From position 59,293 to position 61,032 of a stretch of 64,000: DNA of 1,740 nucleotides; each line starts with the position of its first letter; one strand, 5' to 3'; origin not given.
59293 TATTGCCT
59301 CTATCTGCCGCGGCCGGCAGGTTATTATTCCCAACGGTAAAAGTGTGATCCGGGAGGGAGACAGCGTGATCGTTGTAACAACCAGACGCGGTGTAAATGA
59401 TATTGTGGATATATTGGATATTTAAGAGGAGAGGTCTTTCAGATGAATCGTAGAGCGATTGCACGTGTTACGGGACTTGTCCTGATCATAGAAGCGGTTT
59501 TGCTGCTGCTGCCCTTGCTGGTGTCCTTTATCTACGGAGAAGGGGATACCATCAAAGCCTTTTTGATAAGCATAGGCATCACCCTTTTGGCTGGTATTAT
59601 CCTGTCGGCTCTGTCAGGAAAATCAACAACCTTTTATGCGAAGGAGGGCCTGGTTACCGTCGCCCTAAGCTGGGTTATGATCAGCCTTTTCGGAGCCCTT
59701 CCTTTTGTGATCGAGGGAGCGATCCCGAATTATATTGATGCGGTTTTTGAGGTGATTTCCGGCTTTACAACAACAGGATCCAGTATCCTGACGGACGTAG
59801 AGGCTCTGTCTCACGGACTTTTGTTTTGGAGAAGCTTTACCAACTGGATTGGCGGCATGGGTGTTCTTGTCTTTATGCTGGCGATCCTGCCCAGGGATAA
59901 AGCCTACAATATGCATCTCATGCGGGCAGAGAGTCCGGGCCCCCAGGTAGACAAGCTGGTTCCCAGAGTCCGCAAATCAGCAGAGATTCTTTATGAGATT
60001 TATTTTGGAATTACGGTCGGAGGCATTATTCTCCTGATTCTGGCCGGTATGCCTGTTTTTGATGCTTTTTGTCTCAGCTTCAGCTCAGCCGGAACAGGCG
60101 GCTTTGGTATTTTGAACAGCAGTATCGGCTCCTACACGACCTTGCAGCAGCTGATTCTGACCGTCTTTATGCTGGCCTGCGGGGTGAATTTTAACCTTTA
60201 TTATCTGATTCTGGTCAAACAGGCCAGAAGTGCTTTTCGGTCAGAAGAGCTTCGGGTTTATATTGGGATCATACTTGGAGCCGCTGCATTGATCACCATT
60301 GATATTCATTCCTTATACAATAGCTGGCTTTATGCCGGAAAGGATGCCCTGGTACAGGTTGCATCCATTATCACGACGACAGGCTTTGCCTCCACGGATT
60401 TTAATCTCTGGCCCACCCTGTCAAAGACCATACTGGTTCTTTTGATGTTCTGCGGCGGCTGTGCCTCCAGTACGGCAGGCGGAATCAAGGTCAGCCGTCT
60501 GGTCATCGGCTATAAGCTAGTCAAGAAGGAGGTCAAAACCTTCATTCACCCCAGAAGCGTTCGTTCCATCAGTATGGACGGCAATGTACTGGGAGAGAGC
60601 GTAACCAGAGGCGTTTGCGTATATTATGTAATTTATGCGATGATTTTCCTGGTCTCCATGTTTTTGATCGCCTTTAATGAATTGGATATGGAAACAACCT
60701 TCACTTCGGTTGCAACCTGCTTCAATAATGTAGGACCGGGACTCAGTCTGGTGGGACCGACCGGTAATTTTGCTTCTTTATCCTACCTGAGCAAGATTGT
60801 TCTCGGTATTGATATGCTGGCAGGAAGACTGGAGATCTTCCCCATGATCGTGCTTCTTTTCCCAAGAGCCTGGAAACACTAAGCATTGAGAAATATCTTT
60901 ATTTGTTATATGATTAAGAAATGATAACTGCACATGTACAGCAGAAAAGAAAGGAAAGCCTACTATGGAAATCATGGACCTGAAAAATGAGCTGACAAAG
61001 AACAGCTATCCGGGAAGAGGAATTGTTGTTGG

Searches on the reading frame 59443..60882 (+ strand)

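Call 70: search_protein_families(library=pfam, proteins=[window:59443-60882:+], max_evalue=0.00001)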
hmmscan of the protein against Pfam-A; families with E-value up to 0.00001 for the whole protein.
window:59443-60882:+ (479 aa): 1 family
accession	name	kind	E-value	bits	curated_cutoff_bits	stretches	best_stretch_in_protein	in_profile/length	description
PF02386.22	TrkH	-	1.8e-58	198.7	27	2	39-261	4-245/502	Cation transport protein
